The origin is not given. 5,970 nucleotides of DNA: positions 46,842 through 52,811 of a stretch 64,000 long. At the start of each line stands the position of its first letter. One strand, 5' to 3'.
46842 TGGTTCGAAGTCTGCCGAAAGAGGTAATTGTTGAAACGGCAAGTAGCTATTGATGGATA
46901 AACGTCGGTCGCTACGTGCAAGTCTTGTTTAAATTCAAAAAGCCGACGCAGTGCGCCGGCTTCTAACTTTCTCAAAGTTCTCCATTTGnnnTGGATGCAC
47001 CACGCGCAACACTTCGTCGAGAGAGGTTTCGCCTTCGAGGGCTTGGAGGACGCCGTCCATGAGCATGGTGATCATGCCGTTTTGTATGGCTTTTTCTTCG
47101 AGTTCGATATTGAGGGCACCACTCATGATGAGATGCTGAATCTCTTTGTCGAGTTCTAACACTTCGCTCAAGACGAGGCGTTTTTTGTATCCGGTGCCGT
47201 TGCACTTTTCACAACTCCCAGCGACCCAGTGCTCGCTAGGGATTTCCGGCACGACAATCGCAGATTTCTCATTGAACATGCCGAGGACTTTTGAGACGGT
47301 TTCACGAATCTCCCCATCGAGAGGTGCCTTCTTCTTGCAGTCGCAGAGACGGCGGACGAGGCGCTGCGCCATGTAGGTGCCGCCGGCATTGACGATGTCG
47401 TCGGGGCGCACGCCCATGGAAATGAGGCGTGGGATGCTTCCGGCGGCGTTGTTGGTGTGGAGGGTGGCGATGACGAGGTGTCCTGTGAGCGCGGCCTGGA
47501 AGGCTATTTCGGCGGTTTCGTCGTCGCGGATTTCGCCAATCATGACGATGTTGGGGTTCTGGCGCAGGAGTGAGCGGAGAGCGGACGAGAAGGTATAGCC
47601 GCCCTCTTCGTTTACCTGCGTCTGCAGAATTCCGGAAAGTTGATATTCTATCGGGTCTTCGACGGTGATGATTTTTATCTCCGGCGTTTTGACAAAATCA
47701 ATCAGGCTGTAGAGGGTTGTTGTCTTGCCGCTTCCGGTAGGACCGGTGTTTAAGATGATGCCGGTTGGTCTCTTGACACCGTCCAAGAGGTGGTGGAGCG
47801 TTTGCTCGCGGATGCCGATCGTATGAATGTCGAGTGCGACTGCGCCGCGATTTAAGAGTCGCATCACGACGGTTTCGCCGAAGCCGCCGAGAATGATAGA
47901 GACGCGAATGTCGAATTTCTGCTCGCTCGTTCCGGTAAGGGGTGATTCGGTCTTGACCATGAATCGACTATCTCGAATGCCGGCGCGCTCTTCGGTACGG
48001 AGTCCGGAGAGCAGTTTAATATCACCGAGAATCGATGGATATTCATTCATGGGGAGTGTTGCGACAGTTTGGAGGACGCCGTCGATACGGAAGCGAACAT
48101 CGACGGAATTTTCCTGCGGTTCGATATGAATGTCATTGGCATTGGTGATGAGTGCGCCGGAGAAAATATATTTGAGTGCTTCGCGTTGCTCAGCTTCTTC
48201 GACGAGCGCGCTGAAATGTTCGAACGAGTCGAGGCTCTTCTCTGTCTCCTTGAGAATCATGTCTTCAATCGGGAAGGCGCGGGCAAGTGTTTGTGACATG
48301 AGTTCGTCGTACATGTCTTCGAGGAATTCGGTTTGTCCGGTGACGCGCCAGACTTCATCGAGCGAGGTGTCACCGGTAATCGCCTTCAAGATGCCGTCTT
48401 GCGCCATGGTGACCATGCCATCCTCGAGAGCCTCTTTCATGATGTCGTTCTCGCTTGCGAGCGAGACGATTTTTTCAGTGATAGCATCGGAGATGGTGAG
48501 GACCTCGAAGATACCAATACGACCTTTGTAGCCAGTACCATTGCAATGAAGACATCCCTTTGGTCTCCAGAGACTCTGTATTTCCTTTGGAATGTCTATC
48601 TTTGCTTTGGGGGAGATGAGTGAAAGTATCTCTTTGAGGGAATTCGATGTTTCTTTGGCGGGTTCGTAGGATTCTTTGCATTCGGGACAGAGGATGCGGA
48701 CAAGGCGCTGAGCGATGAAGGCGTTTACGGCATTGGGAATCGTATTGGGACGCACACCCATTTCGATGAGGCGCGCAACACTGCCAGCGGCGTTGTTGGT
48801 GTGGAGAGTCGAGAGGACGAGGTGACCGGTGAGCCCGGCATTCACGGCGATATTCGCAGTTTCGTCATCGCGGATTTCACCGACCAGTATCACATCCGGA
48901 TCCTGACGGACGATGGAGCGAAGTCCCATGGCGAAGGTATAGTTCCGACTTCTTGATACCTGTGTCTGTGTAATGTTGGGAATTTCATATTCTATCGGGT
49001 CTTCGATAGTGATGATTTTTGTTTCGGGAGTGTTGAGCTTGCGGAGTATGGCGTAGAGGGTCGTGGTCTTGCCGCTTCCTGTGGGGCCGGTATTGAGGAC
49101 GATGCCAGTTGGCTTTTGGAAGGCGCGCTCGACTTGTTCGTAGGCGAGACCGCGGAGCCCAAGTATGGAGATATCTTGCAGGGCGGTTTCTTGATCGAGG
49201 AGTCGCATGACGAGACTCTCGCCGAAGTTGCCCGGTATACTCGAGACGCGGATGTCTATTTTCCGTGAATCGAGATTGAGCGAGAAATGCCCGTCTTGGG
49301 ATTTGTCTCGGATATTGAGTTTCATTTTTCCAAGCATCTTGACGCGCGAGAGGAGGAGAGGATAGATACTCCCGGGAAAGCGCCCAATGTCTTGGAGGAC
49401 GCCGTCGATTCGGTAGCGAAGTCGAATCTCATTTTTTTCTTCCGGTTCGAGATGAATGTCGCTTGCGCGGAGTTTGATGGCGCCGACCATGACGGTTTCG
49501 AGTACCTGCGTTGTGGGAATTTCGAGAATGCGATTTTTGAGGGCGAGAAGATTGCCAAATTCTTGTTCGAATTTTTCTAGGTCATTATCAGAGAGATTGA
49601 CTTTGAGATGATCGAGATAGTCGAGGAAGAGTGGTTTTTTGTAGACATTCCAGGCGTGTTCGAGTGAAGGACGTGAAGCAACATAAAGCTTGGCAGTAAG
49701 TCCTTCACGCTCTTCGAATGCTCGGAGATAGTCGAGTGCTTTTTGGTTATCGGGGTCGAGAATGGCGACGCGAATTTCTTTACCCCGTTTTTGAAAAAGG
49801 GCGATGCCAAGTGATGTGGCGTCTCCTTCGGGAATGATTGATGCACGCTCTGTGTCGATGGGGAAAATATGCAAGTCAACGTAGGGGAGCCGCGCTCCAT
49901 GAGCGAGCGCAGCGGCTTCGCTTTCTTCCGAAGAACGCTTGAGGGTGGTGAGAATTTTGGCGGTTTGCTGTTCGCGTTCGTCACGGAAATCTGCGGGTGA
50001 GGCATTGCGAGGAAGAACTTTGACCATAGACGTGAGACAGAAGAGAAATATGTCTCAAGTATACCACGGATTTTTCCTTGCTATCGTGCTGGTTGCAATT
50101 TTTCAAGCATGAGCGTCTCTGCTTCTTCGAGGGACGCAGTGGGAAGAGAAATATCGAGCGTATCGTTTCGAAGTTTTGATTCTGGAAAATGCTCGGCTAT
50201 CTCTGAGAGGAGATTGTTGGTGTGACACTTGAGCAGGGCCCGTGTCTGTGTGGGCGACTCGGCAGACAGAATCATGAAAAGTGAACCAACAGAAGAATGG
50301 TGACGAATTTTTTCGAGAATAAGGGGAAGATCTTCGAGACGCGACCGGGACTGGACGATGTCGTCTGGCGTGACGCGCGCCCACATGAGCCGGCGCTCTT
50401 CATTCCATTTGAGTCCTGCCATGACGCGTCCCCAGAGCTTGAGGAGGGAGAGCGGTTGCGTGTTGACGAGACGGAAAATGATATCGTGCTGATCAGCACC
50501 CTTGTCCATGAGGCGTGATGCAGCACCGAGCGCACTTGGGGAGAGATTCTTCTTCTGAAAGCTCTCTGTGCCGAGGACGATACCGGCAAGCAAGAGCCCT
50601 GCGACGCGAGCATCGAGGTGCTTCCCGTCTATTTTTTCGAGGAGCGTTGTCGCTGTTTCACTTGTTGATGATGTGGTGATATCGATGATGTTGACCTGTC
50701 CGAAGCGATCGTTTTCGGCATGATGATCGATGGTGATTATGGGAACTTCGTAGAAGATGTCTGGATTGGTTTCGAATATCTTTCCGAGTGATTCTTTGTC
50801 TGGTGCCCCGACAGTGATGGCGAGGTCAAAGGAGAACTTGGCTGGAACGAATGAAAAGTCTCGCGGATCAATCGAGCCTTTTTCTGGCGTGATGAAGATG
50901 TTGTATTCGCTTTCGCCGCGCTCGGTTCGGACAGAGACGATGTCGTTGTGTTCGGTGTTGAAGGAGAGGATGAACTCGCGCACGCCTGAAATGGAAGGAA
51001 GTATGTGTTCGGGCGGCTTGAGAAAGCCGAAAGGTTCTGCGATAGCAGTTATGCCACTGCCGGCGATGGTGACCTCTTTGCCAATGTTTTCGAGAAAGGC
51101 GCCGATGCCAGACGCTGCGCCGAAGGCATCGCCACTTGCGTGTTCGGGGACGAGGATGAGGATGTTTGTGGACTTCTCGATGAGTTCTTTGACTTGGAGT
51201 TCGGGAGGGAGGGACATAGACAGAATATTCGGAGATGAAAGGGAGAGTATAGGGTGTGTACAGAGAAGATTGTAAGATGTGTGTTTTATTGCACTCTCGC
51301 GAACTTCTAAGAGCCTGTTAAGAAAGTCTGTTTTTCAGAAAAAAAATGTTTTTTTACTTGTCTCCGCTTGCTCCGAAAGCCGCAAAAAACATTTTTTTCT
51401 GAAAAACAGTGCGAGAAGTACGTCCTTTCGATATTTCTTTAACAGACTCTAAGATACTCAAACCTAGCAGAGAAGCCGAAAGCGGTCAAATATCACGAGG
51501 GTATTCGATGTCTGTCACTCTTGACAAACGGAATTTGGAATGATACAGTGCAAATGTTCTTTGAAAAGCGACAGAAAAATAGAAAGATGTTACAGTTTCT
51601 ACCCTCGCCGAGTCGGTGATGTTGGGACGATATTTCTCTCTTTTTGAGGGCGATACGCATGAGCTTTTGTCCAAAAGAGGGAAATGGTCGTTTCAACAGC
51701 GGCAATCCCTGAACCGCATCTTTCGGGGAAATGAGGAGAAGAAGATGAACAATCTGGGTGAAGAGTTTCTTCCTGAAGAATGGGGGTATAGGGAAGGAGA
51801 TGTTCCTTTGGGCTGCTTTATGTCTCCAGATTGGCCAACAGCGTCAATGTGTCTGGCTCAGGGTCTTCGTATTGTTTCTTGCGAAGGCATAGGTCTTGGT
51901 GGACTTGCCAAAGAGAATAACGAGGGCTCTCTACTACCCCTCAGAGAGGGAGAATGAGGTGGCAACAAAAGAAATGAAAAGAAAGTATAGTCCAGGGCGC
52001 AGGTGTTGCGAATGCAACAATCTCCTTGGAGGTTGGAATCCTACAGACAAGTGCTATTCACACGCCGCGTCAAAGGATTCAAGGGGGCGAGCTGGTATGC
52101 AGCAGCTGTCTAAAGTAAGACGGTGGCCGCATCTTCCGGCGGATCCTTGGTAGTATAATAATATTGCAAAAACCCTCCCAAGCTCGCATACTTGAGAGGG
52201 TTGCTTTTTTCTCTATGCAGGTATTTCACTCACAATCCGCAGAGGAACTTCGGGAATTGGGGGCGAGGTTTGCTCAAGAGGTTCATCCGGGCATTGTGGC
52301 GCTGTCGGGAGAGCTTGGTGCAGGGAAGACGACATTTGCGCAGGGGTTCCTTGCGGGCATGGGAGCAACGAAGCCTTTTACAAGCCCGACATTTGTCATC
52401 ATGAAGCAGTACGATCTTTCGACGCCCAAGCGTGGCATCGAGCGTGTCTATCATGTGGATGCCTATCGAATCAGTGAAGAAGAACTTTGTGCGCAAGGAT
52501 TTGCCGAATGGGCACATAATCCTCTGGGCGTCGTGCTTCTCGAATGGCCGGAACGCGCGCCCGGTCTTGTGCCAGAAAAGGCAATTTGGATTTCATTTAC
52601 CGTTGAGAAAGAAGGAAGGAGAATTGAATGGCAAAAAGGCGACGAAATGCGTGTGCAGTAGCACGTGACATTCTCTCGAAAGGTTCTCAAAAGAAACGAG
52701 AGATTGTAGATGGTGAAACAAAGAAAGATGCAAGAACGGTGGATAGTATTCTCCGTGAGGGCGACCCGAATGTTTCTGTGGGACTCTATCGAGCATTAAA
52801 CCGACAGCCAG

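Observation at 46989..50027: Covalently fused tandem PilB/GspE ATPase (two complete ATPase units, 1012 aa)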

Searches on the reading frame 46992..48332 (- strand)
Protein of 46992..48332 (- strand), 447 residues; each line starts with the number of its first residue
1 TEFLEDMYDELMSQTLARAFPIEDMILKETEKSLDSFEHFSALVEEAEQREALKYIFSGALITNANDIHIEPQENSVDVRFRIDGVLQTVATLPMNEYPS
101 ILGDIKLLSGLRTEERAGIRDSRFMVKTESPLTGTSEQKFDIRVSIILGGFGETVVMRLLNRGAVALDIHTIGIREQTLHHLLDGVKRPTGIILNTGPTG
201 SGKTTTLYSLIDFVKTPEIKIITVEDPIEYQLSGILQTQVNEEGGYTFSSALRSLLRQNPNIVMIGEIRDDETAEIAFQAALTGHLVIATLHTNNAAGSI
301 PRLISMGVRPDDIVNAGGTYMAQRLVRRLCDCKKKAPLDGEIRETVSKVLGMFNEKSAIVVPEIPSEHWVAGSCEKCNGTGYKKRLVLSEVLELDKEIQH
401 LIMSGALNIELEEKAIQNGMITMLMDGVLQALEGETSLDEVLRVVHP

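Call 44: search_protein_families(library=ncbifam, proteins=[window:46992-48332:-], max_evalue=1e-20)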
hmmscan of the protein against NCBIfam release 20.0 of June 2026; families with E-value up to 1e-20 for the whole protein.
seq(447 aa): 7 families
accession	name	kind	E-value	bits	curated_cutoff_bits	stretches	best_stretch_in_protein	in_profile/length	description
TIGR02533.1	type_II_gspE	equivalog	1.5e-117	393.3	630.25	1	5-444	63-485/486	type II secretion system ATPase GspE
TIGR02538.1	type_IV_pilB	equivalog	9.3e-113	377.8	675.65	1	41-445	173-562/564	type IV-A pilus assembly ATPase PilB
NF053534.1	T4PilAsmATPsTfpB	equivalog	4.3e-99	332.5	850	1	54-445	206-582/584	type IV pilus assembly ATPase TfpB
NF007755.0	PRK10436.1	equivalog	8.2e-98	328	617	1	45-445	81-459/465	type II secretion system protein GspE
NF041000.1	ATPase_ComGA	equivalog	4.5e-65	219.3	300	1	56-327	3-266/267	competence type IV pilus ATPase ComGA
TIGR01420.1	pilT_fam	subfamily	4.6e-44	151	319.1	1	58-306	7-242/343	PilT/PilU family type 4a pilus ATPase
TIGR02525.1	plasmid_TraJ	equivalog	1.6e-26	93.2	368.3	1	155-313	120-277/372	plasmid transfer ATPase TraJ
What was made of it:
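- Neither unit alone reaches the NCBIfam equivalog cut-offs for GspE or PilB (call 44).
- Tried and rejected: PilB-PilT fusion: rejected (call 44).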

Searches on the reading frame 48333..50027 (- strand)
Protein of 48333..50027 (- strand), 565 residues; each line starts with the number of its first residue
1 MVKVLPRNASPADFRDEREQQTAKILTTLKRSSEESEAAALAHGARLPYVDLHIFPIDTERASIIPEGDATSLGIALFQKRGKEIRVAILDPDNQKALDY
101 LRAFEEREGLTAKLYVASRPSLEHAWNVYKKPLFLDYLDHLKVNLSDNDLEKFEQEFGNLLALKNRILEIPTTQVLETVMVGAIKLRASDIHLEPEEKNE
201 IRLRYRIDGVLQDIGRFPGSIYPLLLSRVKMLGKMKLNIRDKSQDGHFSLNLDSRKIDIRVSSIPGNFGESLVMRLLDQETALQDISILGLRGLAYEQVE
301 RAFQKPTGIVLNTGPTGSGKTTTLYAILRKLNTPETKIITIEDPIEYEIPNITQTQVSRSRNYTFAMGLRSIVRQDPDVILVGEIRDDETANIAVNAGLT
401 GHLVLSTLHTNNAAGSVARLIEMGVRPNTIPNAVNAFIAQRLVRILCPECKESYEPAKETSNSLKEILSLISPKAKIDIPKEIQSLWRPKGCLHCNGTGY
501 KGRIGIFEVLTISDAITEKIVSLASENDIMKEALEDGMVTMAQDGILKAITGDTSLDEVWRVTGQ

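Call 44: search_protein_families(library=ncbifam, proteins=[window:48333-50027:-], max_evalue=1e-20)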
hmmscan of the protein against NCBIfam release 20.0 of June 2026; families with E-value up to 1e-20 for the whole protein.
seq(565 aa): 8 families
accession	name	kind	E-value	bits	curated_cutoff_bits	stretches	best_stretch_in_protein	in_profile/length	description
TIGR02533.1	type_II_gspE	equivalog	4.1e-145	484.1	630.25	1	75-563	14-486/486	type II secretion system ATPase GspE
TIGR02538.1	type_IV_pilB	equivalog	8.6e-136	453.8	675.65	1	17-563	26-562/564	type IV-A pilus assembly ATPase PilB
NF053534.1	T4PilAsmATPsTfpB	equivalog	6.9e-117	391.2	850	1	174-563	203-582/584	type IV pilus assembly ATPase TfpB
NF007755.0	PRK10436.1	equivalog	1.7e-112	376.5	617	1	150-565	63-461/465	type II secretion system protein GspE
NF041000.1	ATPase_ComGA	equivalog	2.5e-73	246.4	300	1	179-444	3-266/267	competence type IV pilus ATPase ComGA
TIGR01420.1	pilT_fam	subfamily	1.3e-52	179.1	319.1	1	176-445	2-262/343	PilT/PilU family type 4a pilus ATPase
TIGR02525.1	plasmid_TraJ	equivalog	2.2e-27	96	368.3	1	297-433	139-280/372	plasmid transfer ATPase TraJ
TIGR02524.1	dot_icm_DotB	equivalog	2.9e-23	82.6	463.3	1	304-423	131-259/358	Dot/Icm type IV secretion system ATPase DotB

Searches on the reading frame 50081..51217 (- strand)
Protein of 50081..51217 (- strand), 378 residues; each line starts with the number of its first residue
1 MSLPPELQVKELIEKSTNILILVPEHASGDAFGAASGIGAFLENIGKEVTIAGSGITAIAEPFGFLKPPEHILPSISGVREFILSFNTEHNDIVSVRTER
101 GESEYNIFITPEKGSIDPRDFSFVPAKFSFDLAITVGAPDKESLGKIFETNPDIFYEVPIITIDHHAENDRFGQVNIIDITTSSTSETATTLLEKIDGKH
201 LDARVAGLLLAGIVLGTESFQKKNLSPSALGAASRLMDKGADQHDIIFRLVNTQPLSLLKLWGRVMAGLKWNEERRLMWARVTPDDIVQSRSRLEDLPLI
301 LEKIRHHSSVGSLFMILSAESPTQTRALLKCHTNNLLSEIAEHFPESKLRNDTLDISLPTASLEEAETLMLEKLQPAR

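Call 13: search_protein_families(library=pfam, proteins=[window:50081-51217:-], max_evalue=0.001)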
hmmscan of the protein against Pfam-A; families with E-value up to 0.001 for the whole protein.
window:50081-51217:- (378 aa): 1 family
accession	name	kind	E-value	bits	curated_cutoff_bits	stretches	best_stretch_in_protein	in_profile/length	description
PF01368.27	DHH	-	1.2e-08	35.7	28.1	1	20-213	3-125/125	DHH family, N-terminal domain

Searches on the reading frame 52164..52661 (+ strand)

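Call 14: search_protein_families(library=pfam, proteins=[window:52164-52661:+], max_evalue=0.001)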
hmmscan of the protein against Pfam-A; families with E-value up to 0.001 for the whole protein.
window:52164-52661:+ (165 aa): 1 family
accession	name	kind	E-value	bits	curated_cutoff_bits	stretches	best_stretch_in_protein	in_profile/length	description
PF02367.23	TsaE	-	5.4e-32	110.9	26.6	1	24-152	2-126/128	Threonylcarbamoyl adenosine biosynthesis protein TsaE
